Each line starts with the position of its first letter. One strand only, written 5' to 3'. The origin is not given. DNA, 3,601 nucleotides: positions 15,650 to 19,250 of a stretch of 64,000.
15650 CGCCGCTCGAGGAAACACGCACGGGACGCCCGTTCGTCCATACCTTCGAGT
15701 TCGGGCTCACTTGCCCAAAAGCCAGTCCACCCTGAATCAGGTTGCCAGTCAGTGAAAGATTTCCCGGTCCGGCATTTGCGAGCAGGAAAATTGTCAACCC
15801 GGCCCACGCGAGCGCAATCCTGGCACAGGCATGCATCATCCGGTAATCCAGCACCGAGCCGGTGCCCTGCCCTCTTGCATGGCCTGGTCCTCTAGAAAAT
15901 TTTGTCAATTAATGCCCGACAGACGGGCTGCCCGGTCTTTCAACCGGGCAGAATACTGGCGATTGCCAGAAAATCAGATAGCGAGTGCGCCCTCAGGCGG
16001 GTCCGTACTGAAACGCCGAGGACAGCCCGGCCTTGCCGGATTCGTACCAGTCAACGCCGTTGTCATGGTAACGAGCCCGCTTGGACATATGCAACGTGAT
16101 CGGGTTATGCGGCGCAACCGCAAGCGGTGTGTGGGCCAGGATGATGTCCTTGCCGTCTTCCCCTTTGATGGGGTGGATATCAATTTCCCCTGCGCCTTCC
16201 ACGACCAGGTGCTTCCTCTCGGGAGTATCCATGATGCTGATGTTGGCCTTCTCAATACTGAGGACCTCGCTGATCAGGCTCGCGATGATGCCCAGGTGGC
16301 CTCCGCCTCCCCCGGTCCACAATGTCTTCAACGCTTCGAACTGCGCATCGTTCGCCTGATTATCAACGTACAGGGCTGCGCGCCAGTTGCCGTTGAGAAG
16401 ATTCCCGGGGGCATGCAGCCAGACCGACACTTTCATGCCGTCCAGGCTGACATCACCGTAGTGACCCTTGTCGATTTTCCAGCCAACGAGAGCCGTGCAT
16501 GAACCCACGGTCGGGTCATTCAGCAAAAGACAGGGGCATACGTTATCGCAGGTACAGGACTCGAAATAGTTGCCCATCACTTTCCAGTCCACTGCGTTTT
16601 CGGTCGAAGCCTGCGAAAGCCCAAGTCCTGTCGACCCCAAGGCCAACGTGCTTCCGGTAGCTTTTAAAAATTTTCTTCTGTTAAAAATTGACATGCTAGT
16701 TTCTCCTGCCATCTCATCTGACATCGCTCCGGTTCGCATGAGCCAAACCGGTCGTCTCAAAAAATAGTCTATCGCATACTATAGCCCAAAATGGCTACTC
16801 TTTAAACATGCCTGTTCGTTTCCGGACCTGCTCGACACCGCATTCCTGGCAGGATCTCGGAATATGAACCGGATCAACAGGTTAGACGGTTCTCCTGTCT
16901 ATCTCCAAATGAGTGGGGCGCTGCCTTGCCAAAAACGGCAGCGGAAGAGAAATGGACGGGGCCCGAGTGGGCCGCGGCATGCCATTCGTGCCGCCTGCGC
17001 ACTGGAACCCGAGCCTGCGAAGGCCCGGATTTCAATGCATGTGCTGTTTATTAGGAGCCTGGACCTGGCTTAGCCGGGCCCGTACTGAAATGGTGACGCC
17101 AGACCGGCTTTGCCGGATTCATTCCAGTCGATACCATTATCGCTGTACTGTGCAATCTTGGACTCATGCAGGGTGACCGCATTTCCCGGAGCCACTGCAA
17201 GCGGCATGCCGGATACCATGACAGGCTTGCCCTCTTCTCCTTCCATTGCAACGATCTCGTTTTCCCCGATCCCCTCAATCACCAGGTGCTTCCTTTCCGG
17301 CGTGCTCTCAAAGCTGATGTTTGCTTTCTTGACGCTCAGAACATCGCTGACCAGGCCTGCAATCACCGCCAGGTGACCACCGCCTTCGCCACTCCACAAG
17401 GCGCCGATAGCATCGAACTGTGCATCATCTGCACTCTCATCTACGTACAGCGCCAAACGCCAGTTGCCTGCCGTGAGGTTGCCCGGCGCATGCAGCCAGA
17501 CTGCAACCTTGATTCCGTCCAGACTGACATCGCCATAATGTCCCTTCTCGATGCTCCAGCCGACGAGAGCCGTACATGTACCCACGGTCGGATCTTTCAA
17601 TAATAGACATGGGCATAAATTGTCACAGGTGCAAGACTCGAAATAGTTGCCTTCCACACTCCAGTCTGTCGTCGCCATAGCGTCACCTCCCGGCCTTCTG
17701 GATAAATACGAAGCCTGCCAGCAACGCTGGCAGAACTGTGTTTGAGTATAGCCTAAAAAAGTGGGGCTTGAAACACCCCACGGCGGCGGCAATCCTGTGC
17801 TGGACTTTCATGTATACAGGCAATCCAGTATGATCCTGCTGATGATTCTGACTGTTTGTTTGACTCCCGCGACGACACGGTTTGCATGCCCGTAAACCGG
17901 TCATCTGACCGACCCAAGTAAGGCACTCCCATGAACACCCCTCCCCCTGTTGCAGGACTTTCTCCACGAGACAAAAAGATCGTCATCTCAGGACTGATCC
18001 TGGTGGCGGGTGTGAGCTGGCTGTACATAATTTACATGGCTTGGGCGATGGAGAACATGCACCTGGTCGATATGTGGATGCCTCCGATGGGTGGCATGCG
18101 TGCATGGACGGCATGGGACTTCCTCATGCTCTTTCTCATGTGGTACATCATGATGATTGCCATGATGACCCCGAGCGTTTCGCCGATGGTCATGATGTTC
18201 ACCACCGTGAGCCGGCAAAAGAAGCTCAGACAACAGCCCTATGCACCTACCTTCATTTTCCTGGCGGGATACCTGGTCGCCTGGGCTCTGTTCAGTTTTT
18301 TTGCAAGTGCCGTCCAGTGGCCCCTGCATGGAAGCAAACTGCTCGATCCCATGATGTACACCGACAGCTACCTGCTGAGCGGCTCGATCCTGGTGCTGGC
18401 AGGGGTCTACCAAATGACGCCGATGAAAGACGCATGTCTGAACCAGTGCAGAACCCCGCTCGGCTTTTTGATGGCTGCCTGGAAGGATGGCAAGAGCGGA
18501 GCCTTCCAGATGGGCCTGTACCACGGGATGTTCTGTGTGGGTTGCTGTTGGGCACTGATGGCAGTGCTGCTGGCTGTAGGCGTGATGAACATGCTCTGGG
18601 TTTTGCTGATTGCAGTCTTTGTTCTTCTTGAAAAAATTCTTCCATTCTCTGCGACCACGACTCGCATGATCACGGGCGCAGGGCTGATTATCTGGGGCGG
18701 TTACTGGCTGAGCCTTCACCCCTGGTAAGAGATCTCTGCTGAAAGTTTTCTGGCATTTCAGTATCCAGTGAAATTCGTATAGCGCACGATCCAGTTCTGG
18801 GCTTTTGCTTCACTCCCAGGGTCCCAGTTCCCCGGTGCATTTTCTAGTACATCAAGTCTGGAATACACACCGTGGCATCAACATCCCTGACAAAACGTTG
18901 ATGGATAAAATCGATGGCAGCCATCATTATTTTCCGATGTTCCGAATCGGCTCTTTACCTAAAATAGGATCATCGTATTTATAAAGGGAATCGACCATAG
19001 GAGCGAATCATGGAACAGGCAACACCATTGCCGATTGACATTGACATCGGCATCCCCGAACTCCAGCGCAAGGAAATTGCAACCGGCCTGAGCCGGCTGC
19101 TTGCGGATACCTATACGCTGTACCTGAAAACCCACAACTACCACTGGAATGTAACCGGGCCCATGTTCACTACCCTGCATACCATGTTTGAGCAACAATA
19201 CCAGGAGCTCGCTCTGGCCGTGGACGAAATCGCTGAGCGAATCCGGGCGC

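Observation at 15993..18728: Tandem DUF1326-like paralogues, one Tat-exported and one cytoplasmic, divergent from a DUF2182-like metal-binding membrane protein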

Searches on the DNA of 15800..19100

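Call 33: search_rna_families(source=window, start=15800, end=19100, threshold=evalue, max_evalue=1)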
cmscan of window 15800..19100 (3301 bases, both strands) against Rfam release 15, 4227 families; matches with E-value up to 1: 0.
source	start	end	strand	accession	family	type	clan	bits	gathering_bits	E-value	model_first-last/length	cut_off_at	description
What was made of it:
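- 17715..17733 (-): Stem-loop in the predicted 5' leader of the cytoplasmic copy, or an operator palindrome: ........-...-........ on the mRNA strand. No Rfam match (call 33).
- Tried and rejected: Rfam scan of 15800-19100 at E up to 1: no match (call 33).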

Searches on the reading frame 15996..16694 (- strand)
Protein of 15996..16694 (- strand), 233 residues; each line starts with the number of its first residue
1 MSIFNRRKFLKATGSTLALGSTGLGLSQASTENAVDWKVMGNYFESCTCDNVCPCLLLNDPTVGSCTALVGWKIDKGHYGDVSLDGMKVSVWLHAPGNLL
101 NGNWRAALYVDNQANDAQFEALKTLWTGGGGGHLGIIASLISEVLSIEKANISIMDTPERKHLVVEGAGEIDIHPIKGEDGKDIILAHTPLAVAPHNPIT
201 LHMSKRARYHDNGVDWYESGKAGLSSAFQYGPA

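Call 3: search_protein_families(library=pfam, proteins=[window:15996-16694:-], max_evalue=0.01)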
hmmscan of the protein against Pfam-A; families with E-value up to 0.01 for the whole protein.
seq(233 aa): 1 family
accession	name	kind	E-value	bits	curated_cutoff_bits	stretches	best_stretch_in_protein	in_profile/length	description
PF07040.16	DUF1326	-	5.8e-46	157.3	25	1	45-221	1-176/177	Protein of unknown function (DUF1326)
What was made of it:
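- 15993..16694 (-): Exported DUF1326 paralogue, 233 aa. PF07040 E 5.8e-46 (call 3).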

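Call 4: search_protein_families(library=ncbifam, proteins=[window:15996-16694:-], max_evalue=0.01)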
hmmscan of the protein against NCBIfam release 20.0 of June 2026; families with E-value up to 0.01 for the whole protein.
seq(233 aa): 1 family
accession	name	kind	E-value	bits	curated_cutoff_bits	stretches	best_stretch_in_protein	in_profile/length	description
TIGR01409.1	TAT_signal_seq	domain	0.0083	16.5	16.7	1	5-29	2-26/29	twin-arginine translocation signal domain-containing protein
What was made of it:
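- On Tat substrate: The window protein scores 16.5 against 16.7 (call 4).
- Checked: TIGR01409 scores 16.5 bits, just under its 16.7 cut-off, for the window protein (call 4).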

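Call 11: find_encoding_contigs(protein=window:15996-16694:-, flank=10000, max_places=6)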
Protein seq(233 aa) (233 aa): 2 contigs read that carry it; 2 places shown.
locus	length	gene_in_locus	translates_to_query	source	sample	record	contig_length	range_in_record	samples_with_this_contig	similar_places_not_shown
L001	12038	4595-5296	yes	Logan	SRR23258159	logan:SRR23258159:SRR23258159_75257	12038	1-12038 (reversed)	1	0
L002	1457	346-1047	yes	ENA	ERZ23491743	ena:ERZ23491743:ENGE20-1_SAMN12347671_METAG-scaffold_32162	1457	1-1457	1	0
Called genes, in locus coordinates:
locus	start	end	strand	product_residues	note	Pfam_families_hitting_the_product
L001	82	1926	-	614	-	PF07690:MFS_1, PF01553:Acyltransferase (faint)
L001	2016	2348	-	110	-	PF00111:Fer2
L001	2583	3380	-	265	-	PF09948:PpoB2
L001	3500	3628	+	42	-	-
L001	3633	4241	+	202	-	PF07040:DUF1326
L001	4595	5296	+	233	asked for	PF07040:DUF1326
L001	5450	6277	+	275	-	PF01551:Peptidase_M23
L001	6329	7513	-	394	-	PF14306:PUA_2, PF01747:ATP-sulfurylase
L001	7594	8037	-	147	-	PF03928:HbpS-like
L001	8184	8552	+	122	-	PF01903:CbiX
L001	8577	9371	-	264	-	PF00753:Lactamase_B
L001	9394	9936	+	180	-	PF03167:UDG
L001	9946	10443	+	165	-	PF02600:DsbB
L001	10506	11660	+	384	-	PF00561:Abhydrolase_1, PF12146:Hydrolase_4 (weak), PF00756:Esterase (weak)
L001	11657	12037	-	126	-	?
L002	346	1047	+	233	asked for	PF07040:DUF1326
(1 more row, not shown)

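Call 12: find_homologous_proteins(query=window:15996-16694:-)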
Query seq(233 aa) (233 aa): 72 proteins with E <= 0.001 among 437 candidates.
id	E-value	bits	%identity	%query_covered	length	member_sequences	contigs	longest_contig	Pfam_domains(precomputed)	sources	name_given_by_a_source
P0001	5.1e-139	479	87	100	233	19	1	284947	PF07040.17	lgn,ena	-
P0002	3.6e-138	477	86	100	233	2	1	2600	PF07040.17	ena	-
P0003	1.8e-137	474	85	100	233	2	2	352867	PF07040.17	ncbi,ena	-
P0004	3.4e-127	441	80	100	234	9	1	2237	PF07040.17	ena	-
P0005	2.3e-125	435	79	100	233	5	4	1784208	PF07040.17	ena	-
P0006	1.2e-100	354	75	85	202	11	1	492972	PF07040.17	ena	-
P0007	1.8e-99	350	75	85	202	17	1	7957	PF07040.17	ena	-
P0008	1.3e-93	331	69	85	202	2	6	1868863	PF07040.17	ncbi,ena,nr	ncbi:MAG: DUF1326 domain-containing protein [Gammaproteobacteria bacterium]|nr:DUF1326 domain-contai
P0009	1.7e-92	327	68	85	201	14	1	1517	PF07040.17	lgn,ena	-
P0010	3.5e-92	326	67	85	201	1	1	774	PF07040.17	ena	-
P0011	4.4e-92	326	67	85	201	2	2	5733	PF07040.17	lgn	-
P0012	1.8e-91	324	66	85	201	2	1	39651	PF07040.17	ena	-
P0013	2.2e-91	323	66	85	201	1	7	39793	PF07040.17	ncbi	-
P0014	1.8e-90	320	65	85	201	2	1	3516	PF07040.17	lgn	-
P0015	8.7e-90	318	66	84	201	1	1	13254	PF07040.17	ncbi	-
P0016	1.6e-88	314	64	85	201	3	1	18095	PF07040.17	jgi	jgi:hypothetical protein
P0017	1.8e-88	314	63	85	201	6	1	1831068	PF07040.17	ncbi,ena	-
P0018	1.8e-88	314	65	85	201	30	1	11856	PF07040.17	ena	-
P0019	2.2e-79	284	61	85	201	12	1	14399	PF07040.17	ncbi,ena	-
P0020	4.8e-79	283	59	85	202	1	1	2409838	PF07040.17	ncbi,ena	-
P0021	2.4e-78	281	58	85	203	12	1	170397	PF07040.17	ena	-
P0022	5.8e-78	279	58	85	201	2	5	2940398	PF07040.17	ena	-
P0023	1.7e-76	275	57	85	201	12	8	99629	PF07040.17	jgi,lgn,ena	jgi:hypothetical protein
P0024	4.7e-68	247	49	97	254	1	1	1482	PF07040.17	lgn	-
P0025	3.6e-66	241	53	85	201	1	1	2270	PF07040.17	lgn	-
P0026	1.7e-64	235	52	85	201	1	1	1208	PF07040.17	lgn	-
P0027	7.6e-63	230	53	85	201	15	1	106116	PF07040.17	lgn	-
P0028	5.0e-62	227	51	85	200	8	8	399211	PF07040.17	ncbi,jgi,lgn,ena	-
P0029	9.6e-61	223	50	85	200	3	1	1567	PF07040.17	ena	-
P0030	2.8e-59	218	51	85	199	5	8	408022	PF07040.17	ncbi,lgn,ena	ncbi:MAG: DUF1326 domain-containing protein [Pseudomonadota bacterium]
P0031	4.9e-59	217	48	91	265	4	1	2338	PF07040.17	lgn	-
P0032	6.7e-59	217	49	85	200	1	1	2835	PF07040.17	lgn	-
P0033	7.4e-59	217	43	98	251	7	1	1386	PF07040.17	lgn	-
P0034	7.9e-57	210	45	85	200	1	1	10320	PF07040.17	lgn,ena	-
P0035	3.7e-56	208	44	85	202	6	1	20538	PF07040.17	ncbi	-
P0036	5.1e-56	208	48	85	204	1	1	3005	PF07040.17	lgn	-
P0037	5.6e-55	204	48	85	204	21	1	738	PF07040.17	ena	-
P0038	9.4e-55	203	45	85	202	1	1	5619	PF07040.17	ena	-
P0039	1.4e-54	203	50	85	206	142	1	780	PF07040.17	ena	-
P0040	5.0e-54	201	45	85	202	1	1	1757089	PF07040.17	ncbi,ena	-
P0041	9.7e-54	200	46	85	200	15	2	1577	PF07040.17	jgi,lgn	-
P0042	1.2e-53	200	45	85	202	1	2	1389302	PF07040.17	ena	-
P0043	2.1e-53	199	45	85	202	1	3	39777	PF07040.17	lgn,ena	-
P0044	3.7e-53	198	48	85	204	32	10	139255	PF07040.17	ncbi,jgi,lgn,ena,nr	ncbi:MAG: DUF1326 domain-containing protein [Pseudomonadota bacterium]|nr:DUF1326 domain-containing 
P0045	5.3e-53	198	43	85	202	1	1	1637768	PF07040.17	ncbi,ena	-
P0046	3.0e-52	195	42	97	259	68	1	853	PF07040.17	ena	-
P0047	1.6e-51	193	43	97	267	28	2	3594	PF07040.17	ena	-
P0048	3.1e-51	192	42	97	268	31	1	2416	PF07040.17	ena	-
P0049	7.2e-51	191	43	97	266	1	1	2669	PF07040.17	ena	-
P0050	9.0e-51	190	44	85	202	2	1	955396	PF07040.17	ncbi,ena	-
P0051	1.4e-50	190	42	97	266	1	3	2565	PF07040.17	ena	-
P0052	1.4e-50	190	42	97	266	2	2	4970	PF07040.17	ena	-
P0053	2.6e-50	189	41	97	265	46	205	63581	PF07040.17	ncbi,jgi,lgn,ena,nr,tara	ncbi:MAG: Uncharacterised protein [Gammaproteobacteria bacterium]|nr:MAG: Uncharacterised protein [G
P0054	1.5e-49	186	42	84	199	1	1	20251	PF07040.17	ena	-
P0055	3.6e-49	185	42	97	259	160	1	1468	PF07040.17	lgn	-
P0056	4.9e-49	185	49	75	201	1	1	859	PF07040.17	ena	-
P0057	1.6e-48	183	40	97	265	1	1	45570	PF07040.17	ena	-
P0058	2.9e-48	182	51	69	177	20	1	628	PF07040.17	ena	-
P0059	7.3e-48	181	41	85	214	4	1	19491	PF07040.17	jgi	jgi:hypothetical protein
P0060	1.2e-47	180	42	97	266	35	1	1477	PF07040.17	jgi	jgi:hypothetical protein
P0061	6.4e-47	178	41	97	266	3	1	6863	PF07040.17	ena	-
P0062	9.2e-47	177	41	97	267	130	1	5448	PF07040.17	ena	-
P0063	3.3e-46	176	40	97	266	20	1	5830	PF07040.17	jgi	-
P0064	6.6e-46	175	41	84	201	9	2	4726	PF07040.17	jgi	jgi:hypothetical protein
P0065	1.9e-45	173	41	97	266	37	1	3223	PF07040.17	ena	-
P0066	2.4e-45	173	43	83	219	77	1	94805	PF07040.17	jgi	jgi:hypothetical protein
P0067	9.5e-44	167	40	97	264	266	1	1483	PF07040.17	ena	-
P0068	3.0e-43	166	41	83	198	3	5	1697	PF07040.17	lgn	-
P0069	6.1e-42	162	39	84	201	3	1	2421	PF07040.17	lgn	-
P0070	2.8e-40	156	40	97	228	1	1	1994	PF07040.17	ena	-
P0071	2.0e-28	117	35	85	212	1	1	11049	PF07040.17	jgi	jgi:hypothetical protein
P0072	7.4e-16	76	42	42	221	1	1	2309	PF07040.17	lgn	-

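Call 42: find_encoding_contigs(protein=P0053, flank=8000, max_places=5)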
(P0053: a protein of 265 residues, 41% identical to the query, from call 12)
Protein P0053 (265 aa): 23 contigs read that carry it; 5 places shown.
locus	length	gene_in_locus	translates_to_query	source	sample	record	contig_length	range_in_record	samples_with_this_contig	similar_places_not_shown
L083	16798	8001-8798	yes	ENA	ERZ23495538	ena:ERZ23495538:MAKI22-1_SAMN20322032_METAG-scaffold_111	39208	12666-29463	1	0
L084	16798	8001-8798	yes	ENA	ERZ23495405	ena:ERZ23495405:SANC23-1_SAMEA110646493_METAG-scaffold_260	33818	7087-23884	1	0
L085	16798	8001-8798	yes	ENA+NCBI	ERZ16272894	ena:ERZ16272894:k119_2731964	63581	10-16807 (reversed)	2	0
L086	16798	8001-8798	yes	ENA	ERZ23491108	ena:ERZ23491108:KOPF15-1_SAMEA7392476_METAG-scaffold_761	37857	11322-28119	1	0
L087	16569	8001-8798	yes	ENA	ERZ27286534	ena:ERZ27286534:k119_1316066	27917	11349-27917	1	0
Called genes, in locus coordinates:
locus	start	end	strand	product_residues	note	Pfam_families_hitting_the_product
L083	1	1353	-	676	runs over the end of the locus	PF03030:H_PPase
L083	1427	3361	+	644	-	PF03717:PBP_dimer, PF00905:Transpeptidase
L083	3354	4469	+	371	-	PF01098:FTSW_RODA_SPOVE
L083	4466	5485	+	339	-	PF13406:SLT_2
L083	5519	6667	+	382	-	PF00768:Peptidase_S11, PF13354:Beta-lactamase2, PF07943:PBP5_C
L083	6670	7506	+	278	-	PF01063:Aminotran_4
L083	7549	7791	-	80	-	-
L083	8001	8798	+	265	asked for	PF07040:DUF1326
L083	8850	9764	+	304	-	PF09948:PpoB2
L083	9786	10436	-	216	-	PF00483:NTP_transferase, PF12804:NTP_transf_3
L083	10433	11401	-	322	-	PF01636:APH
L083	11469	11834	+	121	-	PF01503:PRA-PH (weak), PF03819:MazG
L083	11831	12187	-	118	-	-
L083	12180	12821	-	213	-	PF00730:HhH-GPD, PF00633:HHH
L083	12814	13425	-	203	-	PF04060:FeS, PF12797:Fer4_2 (faint), PF12837:Fer4_6 (faint), PF12838:Fer4_7 (faint), PF00037:Fer4 (weak), PF13237:Fer4_10 (weak), PF14697:Fer4_21, PF13187:Fer4_9 (weak), +1 more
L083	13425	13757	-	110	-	PF01588:tRNA_bind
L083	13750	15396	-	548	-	PF00133:tRNA-synt_1, PF01921:tRNA-synt_1f (faint), PF09334:tRNA-synt_1g, PF01406:tRNA-synt_1e (weak), PF19303:Anticodon_3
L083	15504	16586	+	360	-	PF01883:FeS_assembly_P, PF00142:Fer4_NifH (faint), PF01656:CbiA, PF09140:MipZ, PF10609:ParA, PF13614:AAA_31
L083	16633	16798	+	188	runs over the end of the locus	PF22769:DCD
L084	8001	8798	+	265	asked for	PF07040:DUF1326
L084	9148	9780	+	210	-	PF09948:PpoB2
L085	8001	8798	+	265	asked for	PF07040:DUF1326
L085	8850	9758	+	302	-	PF09948:PpoB2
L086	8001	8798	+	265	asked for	PF07040:DUF1326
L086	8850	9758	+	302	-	PF09948:PpoB2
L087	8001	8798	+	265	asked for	PF07040:DUF1326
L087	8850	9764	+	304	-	PF09948:PpoB2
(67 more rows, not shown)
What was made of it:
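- In the marine clade the pair is a stand-alone two-gene operon among housekeeping genes (call 42).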

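Call 44: search_protein_families(library=pfam, proteins=[L083:8850-9764:+], max_evalue=0.001)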
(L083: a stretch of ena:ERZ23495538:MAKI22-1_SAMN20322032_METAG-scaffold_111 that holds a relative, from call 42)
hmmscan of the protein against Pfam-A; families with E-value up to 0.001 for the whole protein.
L083:8850-9764:+ (304 aa): 1 family
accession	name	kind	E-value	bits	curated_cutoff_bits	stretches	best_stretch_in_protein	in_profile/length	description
PF09948.15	PpoB2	-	2e-61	207.6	28.7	1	111-301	1-187/188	Copper chaperone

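Call 75: search_protein_families(library=ncbifam, proteins=[P0001, P0004, P0005, P0053, P0024, P0031, P0033], max_evalue=0.1)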
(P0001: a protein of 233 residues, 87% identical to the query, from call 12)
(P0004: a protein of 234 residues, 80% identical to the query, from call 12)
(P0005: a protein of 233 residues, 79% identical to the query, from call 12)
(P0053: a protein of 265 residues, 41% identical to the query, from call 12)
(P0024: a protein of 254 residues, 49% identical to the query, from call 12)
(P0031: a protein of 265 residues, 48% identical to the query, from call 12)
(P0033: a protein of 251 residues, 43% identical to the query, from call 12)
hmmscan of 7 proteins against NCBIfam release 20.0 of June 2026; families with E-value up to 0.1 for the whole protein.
P0001 (233 aa): 2 families
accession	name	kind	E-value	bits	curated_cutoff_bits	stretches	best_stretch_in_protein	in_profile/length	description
TIGR01409.1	TAT_signal_seq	domain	0.0018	18.6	16.7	1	5-29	2-27/29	twin-arginine translocation signal domain-containing protein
TIGR02811.1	formate_TAT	hypoth_equivalog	0.081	13.3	48.45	0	5-34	10-39/66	formate dehydrogenase region TAT target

P0004 (234 aa): 2 families
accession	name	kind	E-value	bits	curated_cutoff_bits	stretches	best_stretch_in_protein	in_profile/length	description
TIGR01409.1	TAT_signal_seq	domain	0.0033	17.7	16.7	1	5-28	2-25/29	twin-arginine translocation signal domain-containing protein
TIGR02811.1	formate_TAT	hypoth_equivalog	0.056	13.8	48.45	0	5-35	10-40/66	formate dehydrogenase region TAT target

P0005 (233 aa): 1 family
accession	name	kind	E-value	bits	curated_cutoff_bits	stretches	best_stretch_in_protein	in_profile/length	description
TIGR01409.1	TAT_signal_seq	domain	0.0018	18.5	16.7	1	5-29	2-26/29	twin-arginine translocation signal domain-containing protein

P0053 (265 aa): 1 family
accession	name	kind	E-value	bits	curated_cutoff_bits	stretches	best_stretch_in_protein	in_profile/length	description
TIGR01409.1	TAT_signal_seq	domain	0.0013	19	16.7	1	17-44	2-27/29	twin-arginine translocation signal domain-containing protein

P0024 (254 aa): 2 families
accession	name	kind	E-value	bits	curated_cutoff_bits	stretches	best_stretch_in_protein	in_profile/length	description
TIGR01409.1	TAT_signal_seq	domain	0.00065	19.9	16.7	1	19-47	2-29/29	twin-arginine translocation signal domain-containing protein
TIGR02811.1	formate_TAT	hypoth_equivalog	0.01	16.1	48.45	1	12-54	3-44/66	formate dehydrogenase region TAT target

P0031 (265 aa): 0 families

P0033 (251 aa): 1 family
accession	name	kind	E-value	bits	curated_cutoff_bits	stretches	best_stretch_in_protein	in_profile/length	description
TIGR01409.1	TAT_signal_seq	domain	0.045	14.1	16.7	1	19-37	2-20/29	twin-arginine translocation signal domain-containing protein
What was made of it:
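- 16608..16694 (-): Twin-arginine signal peptide, residues 1-29 (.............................); predicted cleavage after SQA. TIGR01409 scores 16.5 bits here (call 4) and 17.7-18.6 bits in orthologues (call 75).
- On Tat substrate: Orthologues P0001, P0004 and P0005 score 18.6, 17.7 and 18.5 (call 75).
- Checked: It passes in orthologues P0001, P0004 and P0005 at 17.7-18.6 bits (call 75).
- Orthologues pass TIGR01409 (call 75).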
